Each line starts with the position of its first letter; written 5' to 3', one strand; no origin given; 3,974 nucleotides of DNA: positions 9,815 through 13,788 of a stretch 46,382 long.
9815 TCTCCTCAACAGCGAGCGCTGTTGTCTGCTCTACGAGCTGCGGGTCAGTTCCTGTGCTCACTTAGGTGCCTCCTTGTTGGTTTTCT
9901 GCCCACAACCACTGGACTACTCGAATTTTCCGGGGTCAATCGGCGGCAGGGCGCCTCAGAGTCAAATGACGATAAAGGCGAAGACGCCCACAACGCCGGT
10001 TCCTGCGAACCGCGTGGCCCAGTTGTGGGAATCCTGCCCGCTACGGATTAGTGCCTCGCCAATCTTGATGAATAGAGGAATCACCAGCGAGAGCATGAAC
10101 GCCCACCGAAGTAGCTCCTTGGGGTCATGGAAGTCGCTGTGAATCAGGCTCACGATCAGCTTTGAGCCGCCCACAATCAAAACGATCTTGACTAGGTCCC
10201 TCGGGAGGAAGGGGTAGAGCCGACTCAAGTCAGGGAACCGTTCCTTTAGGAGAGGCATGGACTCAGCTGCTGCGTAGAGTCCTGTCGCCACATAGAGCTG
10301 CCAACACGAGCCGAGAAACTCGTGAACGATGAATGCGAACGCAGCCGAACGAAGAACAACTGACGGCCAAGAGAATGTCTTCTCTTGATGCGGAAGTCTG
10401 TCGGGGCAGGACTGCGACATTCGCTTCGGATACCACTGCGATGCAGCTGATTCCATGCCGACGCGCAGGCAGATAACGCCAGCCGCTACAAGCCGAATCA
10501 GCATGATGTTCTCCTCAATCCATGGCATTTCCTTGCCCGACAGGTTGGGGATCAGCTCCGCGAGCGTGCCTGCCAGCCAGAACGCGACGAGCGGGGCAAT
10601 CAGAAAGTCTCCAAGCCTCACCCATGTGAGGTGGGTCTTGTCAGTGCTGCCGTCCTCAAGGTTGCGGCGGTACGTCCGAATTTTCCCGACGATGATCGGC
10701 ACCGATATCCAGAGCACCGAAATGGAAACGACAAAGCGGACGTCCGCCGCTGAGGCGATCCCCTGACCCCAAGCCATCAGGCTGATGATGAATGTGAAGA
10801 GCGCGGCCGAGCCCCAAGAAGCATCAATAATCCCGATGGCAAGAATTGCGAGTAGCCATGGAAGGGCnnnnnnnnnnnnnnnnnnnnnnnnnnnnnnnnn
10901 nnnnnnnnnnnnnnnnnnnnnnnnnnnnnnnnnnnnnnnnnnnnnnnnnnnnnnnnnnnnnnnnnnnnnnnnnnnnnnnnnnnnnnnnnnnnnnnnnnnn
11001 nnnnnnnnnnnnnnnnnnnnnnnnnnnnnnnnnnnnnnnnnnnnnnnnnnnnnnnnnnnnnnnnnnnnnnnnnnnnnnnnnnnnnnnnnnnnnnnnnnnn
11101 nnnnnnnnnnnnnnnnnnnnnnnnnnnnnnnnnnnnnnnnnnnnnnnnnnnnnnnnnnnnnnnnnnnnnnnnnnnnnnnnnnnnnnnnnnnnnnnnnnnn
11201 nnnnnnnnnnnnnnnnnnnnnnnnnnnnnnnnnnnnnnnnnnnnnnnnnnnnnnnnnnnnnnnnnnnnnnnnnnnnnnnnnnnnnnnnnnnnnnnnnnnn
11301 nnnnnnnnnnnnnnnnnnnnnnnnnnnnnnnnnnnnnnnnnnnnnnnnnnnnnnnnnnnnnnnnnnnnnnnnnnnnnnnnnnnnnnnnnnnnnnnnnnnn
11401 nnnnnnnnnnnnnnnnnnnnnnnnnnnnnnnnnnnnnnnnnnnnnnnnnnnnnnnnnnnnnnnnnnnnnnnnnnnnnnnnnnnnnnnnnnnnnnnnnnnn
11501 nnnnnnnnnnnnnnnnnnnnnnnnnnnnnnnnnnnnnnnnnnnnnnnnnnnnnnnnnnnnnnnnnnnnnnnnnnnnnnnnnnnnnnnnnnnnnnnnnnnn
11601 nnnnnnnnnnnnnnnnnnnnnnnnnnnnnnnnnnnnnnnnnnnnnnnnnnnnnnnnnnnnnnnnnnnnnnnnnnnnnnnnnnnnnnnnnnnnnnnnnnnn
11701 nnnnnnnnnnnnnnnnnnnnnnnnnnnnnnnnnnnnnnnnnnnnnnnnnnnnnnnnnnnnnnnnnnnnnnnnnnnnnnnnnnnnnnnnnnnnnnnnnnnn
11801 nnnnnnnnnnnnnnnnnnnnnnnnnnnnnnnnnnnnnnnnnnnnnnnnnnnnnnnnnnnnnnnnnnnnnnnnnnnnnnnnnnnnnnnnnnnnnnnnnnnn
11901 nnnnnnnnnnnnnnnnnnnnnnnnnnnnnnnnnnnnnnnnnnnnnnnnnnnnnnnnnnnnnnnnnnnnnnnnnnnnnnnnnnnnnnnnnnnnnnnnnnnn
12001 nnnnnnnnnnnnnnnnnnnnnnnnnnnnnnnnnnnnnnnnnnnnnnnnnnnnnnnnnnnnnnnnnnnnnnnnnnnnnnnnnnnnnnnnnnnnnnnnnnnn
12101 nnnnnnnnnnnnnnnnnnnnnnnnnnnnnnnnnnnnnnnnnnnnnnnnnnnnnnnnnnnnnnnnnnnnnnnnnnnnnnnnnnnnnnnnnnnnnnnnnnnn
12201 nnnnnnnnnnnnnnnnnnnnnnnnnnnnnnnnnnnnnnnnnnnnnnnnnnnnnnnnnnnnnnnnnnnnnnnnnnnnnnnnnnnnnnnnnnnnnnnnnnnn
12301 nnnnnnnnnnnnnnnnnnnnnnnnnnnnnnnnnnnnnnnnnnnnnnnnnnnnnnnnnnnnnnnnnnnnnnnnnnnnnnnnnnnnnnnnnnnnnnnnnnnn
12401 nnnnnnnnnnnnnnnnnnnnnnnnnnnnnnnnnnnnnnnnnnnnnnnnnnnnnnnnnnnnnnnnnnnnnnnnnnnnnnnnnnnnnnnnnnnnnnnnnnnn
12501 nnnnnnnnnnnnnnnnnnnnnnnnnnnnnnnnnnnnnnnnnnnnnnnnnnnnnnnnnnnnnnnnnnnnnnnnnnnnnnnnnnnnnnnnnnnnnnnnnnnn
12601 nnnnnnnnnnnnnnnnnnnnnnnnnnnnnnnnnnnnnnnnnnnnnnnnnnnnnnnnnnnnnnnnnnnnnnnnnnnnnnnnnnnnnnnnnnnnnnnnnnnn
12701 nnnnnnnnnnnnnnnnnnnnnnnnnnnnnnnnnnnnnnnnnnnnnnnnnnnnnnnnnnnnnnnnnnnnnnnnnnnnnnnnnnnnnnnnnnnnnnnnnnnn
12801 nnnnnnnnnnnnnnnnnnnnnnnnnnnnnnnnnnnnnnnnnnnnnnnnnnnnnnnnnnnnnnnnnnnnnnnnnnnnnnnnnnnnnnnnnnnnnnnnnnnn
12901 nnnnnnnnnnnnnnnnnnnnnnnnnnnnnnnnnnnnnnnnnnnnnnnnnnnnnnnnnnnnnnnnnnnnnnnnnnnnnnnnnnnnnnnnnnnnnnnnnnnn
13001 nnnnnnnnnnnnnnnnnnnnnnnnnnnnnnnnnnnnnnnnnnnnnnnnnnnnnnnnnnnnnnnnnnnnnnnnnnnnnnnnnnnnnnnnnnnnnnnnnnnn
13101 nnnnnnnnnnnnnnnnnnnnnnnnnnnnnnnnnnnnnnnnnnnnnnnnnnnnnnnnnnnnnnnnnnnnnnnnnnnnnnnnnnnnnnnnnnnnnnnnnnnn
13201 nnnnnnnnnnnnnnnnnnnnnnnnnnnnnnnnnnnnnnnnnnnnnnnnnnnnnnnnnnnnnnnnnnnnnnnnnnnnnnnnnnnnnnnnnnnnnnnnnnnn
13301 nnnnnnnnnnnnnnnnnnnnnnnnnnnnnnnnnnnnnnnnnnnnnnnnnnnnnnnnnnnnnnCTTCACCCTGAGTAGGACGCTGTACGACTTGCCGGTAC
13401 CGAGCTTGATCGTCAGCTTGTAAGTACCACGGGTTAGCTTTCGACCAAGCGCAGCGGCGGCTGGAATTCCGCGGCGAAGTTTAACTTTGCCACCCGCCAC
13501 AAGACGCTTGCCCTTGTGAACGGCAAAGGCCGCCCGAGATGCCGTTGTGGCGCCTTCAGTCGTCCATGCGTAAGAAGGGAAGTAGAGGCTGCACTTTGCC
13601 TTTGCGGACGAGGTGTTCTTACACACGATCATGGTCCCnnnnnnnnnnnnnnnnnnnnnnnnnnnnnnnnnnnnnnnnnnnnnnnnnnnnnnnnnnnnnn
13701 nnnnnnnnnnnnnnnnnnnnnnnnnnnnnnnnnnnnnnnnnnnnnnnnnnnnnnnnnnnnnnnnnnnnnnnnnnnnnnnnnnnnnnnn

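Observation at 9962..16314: Translationally coupled pair: RCC1-propeller/collagen-like fibre protein plus DUF11-repeat protein that ends in its own polytopic membrane domain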

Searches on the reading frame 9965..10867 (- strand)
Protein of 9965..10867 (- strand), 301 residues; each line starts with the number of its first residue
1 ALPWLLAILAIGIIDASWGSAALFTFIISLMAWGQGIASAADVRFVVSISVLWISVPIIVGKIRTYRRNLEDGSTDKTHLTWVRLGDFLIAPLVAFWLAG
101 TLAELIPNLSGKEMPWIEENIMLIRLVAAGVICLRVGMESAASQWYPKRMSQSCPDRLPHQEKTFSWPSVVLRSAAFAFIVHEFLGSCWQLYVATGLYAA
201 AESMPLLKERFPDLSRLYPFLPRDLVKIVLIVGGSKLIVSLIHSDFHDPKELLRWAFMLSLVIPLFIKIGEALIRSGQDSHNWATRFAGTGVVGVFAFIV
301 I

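Call 61: find_related_loci(query=A4, collection=metagenome_contigs, flank=10000)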
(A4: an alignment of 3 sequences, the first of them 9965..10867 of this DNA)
Query A4 (301 aa) in metagenome_contigs; peptide patterns used: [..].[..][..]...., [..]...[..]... (x = any residue, [..] = any of these).
89 stretches matched a pattern; 4 encode a relative of the query (tblastn E <= 1e-3); 4 distinct loci.
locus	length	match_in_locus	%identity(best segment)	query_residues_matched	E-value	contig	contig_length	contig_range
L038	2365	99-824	27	13-257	5e-27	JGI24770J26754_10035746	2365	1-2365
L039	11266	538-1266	23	35-282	3e-19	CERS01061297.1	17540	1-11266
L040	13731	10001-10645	27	43-258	2e-15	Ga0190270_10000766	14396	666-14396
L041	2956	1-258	31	179-264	1e-6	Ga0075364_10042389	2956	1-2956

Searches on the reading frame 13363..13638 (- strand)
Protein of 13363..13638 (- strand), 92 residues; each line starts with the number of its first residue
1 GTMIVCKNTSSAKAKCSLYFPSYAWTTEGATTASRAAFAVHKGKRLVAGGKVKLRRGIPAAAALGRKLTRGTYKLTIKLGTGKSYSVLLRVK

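Call 62: find_homologous_proteins(query=window:13363-13638:-, max_evalue=0.01)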
Query window:13363-13638:- (92 aa): 1 proteins with E <= 0.01 among 24 candidates.
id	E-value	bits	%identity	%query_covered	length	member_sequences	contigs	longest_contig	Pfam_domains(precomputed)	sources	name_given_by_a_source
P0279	9.4e-49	181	98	98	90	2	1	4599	-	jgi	jgi:hypothetical protein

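Call 64: find_encoding_contigs(protein=P0279, flank=10000, max_places=3)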
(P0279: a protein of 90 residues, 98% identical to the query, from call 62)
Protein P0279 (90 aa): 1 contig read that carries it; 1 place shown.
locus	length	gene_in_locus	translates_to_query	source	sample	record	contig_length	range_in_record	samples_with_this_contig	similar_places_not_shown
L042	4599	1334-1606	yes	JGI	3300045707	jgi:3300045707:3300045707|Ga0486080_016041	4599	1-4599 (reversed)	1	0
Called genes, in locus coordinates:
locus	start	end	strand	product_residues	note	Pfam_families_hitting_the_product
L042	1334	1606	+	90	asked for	-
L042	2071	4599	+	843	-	?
